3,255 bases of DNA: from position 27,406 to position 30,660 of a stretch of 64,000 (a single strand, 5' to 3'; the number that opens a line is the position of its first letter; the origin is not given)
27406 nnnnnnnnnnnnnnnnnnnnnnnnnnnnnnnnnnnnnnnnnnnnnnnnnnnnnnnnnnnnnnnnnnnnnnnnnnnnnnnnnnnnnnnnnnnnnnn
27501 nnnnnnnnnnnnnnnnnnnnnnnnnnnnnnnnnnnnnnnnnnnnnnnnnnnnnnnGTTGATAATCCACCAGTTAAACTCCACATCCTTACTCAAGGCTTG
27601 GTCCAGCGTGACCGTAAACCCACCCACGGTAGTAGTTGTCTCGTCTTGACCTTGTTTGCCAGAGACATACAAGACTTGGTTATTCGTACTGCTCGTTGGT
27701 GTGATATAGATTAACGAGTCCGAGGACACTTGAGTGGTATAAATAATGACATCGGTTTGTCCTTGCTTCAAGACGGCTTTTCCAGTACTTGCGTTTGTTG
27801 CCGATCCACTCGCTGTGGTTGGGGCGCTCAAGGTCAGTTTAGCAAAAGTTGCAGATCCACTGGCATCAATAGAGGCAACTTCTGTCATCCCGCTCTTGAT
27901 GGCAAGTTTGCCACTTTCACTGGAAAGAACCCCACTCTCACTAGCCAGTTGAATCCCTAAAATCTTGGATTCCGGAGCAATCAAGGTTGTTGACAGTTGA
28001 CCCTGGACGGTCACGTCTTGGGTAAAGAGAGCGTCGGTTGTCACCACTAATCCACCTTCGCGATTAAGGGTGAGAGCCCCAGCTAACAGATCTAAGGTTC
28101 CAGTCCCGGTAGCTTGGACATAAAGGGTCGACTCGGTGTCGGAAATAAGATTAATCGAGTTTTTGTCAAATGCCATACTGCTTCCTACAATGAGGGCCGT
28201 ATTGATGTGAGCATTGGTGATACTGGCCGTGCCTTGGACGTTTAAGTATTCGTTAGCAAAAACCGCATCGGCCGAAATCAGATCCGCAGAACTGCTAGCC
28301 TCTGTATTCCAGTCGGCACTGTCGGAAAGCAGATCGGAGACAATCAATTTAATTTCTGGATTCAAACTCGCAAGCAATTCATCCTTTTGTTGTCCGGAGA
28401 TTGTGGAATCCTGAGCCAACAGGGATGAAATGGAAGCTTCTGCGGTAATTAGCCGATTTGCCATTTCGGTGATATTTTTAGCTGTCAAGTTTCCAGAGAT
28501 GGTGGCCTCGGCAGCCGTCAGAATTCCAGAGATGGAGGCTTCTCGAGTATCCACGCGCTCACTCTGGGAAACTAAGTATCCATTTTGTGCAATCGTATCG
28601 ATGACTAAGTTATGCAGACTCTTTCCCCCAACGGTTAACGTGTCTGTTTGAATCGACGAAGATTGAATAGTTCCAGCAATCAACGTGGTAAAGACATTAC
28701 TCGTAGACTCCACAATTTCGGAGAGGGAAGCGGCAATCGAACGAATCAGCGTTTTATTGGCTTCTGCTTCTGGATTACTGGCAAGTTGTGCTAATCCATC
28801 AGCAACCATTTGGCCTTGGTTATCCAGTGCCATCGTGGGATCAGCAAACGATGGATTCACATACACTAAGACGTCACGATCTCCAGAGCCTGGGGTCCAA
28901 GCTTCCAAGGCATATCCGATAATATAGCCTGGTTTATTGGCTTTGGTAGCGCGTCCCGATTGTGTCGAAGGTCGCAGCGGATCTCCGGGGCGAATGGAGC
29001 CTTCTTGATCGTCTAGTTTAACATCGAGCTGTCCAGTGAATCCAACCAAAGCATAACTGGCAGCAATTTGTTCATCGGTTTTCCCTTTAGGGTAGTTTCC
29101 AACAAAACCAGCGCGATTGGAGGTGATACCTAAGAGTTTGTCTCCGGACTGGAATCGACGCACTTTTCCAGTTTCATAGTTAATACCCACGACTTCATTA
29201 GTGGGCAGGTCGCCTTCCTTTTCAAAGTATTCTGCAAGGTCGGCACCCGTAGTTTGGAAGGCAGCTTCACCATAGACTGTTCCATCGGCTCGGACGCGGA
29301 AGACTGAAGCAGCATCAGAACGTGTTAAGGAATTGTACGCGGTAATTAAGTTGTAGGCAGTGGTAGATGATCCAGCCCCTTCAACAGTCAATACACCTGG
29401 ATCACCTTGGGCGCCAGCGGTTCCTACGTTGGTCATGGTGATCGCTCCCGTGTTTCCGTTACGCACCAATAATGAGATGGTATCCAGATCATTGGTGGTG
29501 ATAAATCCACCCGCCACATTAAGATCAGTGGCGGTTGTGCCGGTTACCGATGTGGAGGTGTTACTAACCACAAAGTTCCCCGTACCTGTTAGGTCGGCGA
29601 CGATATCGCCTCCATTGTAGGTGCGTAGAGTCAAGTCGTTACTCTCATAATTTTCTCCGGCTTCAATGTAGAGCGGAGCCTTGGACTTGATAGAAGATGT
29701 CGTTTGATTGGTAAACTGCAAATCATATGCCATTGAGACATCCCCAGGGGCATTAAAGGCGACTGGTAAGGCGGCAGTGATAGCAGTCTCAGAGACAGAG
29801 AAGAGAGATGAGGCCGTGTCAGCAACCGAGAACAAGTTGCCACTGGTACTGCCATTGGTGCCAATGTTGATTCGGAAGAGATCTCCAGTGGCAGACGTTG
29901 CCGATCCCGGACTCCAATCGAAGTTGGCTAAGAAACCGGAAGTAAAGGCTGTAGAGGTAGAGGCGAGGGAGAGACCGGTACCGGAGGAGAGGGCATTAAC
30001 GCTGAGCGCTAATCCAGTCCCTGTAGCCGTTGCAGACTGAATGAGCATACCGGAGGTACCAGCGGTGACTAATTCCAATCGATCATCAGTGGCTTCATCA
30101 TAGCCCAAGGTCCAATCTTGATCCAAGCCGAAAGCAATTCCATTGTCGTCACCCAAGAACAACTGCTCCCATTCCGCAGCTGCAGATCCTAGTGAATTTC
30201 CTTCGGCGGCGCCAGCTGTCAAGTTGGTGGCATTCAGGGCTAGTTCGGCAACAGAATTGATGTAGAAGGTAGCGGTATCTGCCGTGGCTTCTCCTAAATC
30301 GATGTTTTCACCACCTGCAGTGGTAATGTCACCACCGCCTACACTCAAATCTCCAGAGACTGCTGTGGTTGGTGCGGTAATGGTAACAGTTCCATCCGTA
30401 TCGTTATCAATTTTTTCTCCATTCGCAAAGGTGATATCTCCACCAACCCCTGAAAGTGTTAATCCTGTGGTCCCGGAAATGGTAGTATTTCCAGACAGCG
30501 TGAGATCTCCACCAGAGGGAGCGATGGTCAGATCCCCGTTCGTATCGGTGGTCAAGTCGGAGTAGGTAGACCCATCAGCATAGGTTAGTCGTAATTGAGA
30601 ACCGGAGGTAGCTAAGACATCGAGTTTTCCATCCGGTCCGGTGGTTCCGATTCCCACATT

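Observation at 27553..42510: A 4985-aa surface giant with a MerR-type DNA-binding HTH as its N-terminal cytoplasmic domain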

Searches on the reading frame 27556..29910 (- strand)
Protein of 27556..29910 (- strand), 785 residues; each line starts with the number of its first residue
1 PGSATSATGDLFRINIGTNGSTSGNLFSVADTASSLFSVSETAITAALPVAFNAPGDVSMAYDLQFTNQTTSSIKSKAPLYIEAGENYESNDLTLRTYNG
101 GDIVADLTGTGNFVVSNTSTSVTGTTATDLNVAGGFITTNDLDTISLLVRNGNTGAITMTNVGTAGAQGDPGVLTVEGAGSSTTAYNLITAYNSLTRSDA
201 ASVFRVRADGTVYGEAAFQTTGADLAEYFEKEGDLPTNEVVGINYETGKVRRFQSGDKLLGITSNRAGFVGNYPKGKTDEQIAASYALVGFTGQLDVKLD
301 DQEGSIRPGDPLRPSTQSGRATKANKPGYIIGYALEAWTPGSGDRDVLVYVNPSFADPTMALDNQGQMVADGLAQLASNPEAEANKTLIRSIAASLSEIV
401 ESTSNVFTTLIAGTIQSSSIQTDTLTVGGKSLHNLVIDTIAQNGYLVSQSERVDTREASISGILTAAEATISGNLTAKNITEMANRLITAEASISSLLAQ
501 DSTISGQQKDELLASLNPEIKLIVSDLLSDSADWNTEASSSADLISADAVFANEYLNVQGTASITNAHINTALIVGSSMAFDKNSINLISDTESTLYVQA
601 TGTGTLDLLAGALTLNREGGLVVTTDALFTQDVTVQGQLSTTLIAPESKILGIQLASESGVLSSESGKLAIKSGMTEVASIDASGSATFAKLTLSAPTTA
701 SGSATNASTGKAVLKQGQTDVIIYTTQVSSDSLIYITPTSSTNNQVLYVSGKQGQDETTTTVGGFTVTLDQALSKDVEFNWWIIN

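Call 42: search_solved_structures(query=window:27556-29910:-, max_evalue=0.1, show_alignments=2)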
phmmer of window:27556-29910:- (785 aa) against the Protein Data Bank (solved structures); distinct sequences matched with E-value up to 0.1: 1.
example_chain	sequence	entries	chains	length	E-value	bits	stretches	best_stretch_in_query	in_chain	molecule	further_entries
3gqh_A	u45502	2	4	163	0.0034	19.1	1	224-270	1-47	Preneck appendage protein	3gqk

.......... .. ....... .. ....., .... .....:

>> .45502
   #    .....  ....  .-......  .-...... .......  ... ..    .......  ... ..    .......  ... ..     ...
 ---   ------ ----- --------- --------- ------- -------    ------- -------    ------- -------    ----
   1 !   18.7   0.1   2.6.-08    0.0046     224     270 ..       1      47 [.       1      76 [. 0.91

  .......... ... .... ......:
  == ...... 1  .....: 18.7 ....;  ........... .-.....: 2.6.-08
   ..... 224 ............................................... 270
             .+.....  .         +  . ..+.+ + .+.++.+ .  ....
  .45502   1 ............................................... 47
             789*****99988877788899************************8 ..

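Call 76: find_homologous_proteins(query=window:27556-29445:-, max_evalue=0.001)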
Query window:27556-29445:- (630 aa): 4 proteins with E <= 0.001 among 8000 candidates.
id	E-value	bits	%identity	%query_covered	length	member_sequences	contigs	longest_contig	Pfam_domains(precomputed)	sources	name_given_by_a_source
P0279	2.0e-63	233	60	29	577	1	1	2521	PF11962.14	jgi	jgi:hypothetical protein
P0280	6.0e-63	232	56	34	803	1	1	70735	PF11962.14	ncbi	-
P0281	1.7e-53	200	44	33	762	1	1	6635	PF11962.14,PF02095.22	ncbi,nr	ncbi:MAG: hypothetical protein Q7S63_02665, partial [bacterium]|nr:hypothetical protein [bacterium]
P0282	8.2e-4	36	44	16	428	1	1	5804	PF11962.14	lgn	-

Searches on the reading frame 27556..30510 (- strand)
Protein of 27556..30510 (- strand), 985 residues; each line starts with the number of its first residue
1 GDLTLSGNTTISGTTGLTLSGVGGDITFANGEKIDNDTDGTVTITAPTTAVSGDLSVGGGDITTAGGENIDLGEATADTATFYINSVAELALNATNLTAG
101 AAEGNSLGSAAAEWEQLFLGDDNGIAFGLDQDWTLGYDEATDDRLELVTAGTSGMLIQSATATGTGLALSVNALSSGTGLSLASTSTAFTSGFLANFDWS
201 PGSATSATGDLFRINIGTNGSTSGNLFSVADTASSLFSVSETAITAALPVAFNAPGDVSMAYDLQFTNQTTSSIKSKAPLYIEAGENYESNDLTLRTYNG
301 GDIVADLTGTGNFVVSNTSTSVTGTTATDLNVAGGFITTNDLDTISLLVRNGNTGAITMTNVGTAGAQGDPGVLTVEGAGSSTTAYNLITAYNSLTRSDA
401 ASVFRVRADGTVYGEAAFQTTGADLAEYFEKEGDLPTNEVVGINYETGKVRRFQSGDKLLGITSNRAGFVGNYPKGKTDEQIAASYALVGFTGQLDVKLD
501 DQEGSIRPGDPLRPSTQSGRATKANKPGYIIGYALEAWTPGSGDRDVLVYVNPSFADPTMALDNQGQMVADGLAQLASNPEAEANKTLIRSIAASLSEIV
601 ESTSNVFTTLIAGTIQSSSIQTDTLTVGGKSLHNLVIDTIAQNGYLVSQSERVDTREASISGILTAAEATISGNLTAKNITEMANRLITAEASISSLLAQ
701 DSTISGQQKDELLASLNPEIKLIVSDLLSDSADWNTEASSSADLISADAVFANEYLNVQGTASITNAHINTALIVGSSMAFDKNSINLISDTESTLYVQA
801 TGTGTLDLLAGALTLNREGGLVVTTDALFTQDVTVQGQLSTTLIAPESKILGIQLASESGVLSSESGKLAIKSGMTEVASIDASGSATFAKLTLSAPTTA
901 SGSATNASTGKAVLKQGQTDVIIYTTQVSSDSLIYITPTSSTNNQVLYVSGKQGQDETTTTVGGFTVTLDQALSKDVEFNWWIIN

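Call 40: search_protein_families(library=phrogs, proteins=[window:27556-30510:-], max_evalue=0.01)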
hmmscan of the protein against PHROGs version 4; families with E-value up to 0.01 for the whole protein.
window:27556-30510:- (985 aa): 1 family
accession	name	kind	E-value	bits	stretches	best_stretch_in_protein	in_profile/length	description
phrog_4775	-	connector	0.0034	16.4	1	284-472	567-749/876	pre-neck appendage protein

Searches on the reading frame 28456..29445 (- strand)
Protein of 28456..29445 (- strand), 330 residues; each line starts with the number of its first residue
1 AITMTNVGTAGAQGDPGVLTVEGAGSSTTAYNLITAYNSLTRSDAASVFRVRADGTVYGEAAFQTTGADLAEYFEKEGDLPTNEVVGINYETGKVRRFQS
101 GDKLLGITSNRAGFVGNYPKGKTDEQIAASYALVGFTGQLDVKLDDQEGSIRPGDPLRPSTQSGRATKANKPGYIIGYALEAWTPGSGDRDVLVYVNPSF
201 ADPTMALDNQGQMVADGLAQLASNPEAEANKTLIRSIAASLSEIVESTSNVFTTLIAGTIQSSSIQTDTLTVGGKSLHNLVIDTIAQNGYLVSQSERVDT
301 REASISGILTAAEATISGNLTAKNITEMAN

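Call 84: predict_structure(alignment_id=A2)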
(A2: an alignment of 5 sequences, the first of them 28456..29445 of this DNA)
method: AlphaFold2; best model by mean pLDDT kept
length: 330 residues; sequences in the alignment: 5
mean_pLDDT: 40.2   pTM: 0.29
mean pLDDT of the five models: 40.2, 38.9, 38.5, 38.2, 37.5
residues with pLDDT >= 90: 0; 70-90: 27; 50-70: 71; < 50: 232
segments of 3 or more residues with pLDDT < 50: 1-72, 109-120, 130-139, 195-330
pLDDT, mean of each block of 10 residues (from residue 1): 25 27 31 28 34 41 31 60 61 70 56 35 54 43 70 68 70 56 66 47 31 33 37 34 27 23 25 28 26 24 21 22 22
secondary structure, 60 per line:
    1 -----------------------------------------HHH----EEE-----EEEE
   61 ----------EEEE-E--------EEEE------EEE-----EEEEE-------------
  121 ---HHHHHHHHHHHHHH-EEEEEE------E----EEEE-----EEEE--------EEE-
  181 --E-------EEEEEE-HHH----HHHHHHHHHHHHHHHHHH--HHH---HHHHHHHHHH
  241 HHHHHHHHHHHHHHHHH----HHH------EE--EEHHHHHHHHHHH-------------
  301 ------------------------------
elements in order: E49-51 E57-60 E71-74 E85-88 E95-97 E103-107 H124-137 E139-144 E156-159 E165-168 E177-179 E191-196 H205-222 H231-257 H277-287
